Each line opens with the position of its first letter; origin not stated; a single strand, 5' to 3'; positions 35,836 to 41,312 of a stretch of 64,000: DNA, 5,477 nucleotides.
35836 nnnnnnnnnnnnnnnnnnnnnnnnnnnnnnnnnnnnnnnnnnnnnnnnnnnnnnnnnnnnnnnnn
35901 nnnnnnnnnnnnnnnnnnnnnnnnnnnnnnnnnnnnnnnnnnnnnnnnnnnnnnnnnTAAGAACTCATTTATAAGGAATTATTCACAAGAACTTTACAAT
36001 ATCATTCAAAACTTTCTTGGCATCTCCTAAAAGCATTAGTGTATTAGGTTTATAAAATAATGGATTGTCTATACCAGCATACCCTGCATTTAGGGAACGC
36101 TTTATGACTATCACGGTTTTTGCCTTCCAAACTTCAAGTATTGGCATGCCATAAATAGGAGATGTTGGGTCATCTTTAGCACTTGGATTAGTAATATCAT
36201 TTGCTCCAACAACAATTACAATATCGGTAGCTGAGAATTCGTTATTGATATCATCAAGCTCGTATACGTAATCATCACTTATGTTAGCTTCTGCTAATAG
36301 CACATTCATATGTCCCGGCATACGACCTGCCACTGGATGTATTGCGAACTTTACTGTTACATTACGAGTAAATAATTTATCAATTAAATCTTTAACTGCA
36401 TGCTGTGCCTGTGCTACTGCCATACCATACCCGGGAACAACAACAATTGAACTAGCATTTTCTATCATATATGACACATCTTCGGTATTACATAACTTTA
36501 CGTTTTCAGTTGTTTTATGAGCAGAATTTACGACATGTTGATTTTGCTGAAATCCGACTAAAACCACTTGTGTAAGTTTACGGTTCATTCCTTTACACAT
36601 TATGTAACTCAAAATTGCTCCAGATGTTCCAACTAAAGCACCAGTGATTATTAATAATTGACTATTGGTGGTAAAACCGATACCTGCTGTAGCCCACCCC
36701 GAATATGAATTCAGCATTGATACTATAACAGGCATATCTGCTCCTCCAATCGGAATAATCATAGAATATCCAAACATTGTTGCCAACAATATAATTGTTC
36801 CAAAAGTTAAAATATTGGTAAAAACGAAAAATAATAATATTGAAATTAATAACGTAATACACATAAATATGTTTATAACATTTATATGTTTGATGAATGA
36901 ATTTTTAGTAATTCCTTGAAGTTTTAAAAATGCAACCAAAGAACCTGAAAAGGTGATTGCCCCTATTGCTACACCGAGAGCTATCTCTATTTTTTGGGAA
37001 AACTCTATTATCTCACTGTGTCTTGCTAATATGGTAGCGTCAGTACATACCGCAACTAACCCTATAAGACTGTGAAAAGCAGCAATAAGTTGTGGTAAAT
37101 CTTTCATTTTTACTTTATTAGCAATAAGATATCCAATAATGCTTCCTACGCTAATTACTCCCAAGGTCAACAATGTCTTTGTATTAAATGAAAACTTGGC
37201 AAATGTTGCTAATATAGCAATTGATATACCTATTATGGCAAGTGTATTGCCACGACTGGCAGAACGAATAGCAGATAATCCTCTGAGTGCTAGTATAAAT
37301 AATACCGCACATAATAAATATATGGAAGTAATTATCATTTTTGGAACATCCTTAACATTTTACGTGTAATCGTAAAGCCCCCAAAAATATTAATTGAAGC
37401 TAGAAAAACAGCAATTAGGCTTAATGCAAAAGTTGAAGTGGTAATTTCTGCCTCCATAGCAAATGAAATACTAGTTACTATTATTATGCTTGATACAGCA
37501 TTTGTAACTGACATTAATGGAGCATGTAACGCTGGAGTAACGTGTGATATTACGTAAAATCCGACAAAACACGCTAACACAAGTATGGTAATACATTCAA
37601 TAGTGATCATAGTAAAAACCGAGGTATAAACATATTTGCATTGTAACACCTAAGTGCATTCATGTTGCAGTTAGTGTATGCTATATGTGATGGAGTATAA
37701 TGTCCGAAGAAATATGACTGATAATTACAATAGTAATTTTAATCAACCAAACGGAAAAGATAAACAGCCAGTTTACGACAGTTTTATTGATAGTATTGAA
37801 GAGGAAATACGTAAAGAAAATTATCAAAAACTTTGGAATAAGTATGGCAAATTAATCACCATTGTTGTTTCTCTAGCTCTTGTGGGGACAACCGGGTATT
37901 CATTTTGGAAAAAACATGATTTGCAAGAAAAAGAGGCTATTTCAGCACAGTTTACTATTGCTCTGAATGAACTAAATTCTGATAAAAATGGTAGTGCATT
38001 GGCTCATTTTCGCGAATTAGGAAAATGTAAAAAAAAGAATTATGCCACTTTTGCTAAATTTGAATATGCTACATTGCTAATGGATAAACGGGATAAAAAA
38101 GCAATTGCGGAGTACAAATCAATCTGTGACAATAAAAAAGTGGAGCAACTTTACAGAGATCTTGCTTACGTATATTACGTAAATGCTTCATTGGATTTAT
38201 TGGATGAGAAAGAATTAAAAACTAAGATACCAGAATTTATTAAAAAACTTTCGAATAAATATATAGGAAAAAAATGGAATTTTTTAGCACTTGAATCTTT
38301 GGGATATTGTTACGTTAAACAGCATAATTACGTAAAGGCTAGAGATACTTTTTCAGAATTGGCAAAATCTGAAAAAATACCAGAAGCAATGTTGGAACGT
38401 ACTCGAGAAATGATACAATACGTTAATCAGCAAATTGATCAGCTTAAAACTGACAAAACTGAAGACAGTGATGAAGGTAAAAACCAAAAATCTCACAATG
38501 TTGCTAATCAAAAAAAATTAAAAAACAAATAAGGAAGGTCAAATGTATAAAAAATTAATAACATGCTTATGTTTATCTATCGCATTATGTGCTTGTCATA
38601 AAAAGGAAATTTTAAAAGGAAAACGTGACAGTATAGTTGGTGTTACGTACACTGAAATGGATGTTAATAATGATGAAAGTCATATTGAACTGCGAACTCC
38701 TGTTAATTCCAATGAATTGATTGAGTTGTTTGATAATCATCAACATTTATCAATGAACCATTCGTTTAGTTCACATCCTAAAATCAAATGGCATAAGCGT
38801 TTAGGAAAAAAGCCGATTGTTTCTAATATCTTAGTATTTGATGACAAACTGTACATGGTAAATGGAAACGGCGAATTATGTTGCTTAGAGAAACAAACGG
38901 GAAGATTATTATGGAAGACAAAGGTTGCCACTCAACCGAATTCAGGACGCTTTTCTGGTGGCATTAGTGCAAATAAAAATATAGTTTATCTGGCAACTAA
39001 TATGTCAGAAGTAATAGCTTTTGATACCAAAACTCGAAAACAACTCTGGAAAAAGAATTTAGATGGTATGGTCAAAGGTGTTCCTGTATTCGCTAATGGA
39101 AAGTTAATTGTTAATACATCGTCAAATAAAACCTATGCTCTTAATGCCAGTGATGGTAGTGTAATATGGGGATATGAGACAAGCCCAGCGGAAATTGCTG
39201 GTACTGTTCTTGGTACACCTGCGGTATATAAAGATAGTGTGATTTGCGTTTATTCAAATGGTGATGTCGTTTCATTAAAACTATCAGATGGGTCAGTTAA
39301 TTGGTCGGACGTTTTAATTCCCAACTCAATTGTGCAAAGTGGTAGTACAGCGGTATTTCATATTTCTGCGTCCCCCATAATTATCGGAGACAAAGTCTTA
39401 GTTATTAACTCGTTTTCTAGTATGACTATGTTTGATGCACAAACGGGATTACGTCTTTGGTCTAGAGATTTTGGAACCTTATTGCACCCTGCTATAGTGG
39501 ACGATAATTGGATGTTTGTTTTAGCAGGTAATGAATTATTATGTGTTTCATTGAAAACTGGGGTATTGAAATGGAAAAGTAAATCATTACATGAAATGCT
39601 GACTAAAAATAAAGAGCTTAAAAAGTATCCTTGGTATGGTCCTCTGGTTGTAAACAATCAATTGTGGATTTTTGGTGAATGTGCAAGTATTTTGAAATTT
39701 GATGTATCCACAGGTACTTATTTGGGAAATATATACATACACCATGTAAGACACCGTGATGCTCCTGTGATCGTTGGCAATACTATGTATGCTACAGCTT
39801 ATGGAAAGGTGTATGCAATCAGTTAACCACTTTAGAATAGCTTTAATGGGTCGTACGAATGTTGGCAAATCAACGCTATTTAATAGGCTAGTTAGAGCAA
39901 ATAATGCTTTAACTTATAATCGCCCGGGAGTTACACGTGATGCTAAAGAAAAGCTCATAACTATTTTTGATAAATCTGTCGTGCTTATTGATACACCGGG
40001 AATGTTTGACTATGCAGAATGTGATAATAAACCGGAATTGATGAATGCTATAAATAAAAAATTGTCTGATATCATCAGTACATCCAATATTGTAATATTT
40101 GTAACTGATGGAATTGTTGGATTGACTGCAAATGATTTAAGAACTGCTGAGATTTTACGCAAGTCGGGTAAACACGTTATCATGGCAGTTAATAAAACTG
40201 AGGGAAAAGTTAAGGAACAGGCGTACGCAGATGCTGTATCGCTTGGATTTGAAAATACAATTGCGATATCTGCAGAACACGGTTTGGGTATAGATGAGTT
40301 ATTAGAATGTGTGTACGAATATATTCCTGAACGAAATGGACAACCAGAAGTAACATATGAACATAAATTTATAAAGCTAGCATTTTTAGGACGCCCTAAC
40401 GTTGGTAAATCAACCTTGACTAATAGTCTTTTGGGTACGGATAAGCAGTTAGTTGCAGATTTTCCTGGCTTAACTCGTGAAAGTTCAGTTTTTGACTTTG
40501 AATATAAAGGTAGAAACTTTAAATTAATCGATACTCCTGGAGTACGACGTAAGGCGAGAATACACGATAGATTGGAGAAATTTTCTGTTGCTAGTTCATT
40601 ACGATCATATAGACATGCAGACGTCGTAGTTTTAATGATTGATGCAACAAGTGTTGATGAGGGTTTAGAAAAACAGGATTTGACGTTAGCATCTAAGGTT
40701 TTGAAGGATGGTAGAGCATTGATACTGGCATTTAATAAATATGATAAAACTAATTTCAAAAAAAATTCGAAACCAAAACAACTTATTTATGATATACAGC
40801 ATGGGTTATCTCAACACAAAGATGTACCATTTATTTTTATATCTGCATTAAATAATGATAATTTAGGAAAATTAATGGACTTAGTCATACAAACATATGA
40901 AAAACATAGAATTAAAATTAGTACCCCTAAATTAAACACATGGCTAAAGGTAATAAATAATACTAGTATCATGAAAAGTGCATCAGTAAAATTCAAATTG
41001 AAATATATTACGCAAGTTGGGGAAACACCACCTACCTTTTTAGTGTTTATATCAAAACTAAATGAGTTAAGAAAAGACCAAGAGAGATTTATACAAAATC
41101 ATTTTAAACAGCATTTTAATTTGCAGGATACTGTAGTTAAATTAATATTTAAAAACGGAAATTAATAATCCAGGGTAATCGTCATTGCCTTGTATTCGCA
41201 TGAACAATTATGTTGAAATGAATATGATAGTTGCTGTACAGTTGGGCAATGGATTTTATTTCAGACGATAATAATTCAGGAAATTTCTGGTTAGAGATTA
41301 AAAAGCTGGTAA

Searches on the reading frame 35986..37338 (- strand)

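Call 22: search_protein_families(library=pfam, proteins=[window:35986-37338:-], max_evalue=0.00001)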
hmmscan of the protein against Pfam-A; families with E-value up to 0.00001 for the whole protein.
window:35986-37338:- (451 aa): 1 family
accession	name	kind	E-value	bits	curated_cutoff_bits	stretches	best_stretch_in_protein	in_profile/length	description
PF02233.22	PNTB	-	1.8e-174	581.4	31.7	1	5-449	3-455/456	NAD(P) transhydrogenase beta subunit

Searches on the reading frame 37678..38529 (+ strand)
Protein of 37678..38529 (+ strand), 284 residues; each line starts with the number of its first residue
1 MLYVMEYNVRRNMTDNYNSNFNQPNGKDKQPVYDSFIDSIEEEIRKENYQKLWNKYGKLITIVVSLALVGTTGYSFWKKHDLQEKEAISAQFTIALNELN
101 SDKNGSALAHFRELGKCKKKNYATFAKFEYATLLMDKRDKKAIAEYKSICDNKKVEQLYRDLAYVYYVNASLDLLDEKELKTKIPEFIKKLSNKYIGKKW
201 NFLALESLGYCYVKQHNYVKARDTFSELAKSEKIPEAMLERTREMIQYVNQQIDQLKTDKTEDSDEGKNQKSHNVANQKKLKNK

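Call 22: search_protein_families(library=pfam, proteins=[window:37678-38529:+], max_evalue=0.00001)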
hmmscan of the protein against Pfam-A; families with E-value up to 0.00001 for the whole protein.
window:37678-38529:+ (284 aa): 1 family
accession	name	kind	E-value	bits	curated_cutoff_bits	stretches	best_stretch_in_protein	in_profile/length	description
PF09976.15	TPR_21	-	4.8e-13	49.7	25.5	1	51-227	2-171/193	Tetratricopeptide repeat-like domain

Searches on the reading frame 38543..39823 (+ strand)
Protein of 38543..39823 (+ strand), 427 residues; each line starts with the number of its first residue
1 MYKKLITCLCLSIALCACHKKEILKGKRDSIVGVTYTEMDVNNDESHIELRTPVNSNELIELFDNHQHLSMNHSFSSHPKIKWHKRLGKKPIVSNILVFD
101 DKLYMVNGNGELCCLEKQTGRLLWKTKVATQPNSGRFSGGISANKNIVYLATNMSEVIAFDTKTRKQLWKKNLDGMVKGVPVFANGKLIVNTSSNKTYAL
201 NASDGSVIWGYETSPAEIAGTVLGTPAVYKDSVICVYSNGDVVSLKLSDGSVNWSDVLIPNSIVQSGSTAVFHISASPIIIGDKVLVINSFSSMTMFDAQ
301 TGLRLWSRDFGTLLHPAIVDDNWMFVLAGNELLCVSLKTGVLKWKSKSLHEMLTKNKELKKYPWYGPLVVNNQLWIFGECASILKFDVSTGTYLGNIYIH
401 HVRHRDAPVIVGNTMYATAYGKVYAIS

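Call 22: search_protein_families(library=pfam, proteins=[window:38543-39823:+], max_evalue=0.00001)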
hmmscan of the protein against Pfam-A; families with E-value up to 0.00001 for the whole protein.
window:38543-39823:+ (427 aa): 4 families
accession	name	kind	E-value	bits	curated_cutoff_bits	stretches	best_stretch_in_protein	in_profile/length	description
PF13360.13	PQQ_2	-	3.1e-42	145.3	27.6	1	136-345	24-232/233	Outer membrane protein assembly factor BamB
PF13570.13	Beta-prop_ACSF4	-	9.9e-22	78.2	133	1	141-352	57-257/329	Beta-alanine-activating enzyme, beta-propeller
PF01011.28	PQQ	-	8.9e-13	48.2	26.7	0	178-214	50-86/595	Glucose/ethanol/alcohol dehydrogenase, beta-propeller domain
PF25293.1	Beta-prop_EMC1_N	-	9.8e-10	38.9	34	0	187-311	33-148/219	EMC1 N-terminal beta-propeller domain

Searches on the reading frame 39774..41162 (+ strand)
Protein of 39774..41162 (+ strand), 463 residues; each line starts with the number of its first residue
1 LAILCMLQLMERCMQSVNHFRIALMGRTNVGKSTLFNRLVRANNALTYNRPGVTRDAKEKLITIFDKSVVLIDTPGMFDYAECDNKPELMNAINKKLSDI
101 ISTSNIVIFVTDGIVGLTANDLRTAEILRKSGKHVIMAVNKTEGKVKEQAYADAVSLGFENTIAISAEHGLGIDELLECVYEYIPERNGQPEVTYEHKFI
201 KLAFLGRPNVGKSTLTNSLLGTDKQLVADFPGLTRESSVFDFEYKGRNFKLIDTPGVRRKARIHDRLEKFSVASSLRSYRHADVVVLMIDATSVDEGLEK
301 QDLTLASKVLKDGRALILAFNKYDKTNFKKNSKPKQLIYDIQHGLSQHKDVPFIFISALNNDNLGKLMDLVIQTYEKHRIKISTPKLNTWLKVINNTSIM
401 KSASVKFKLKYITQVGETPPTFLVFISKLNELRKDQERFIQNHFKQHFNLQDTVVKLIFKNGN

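Call 22: search_protein_families(library=pfam, proteins=[window:39774-41162:+], max_evalue=0.00001)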
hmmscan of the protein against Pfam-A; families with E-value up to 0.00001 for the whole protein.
window:39774-41162:+ (463 aa): 10 families
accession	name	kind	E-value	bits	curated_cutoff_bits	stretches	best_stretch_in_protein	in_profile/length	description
PF01926.29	MMR_HSR1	-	7.4e-51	171.5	21.9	2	202-322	2-113/113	50S ribosome-binding GTPase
PF02421.24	FeoB_N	-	3.3e-35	121.4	27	2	201-369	2-154/156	Ferrous iron transport protein B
PF00009.33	GTP_EFTU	-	3.1e-27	95.8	26.5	1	200-375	4-186/188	Elongation factor Tu GTP binding domain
PF04548.22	AIG1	-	4.4e-18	65.8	27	2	21-130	2-109/212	AIG1 family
PF14714.11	KH_dom-like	-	6.8e-17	62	27.3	1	381-460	1-81/81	KH-domain-like of EngA bacterial GTPase enzymes, C-terminal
PF00350.29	Dynamin_N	-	7.3e-14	52.6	27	0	66-140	100-166/168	Dynamin family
PF03193.22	RsgA_GTPase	-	5.8e-11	42.9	30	0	11-77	98-168/174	RsgA GTPase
PF00071.28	Ras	-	2.6e-07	30.8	21.6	0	201-374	1-159/162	Ras family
PF09439.16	SRPRB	-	4.8e-07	29.8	25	0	204-335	8-131/178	Signal recognition particle receptor beta subunit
PF00025.27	Arf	-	5.5e-06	26.4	22.3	0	197-373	12-172/174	ADP-ribosylation factor family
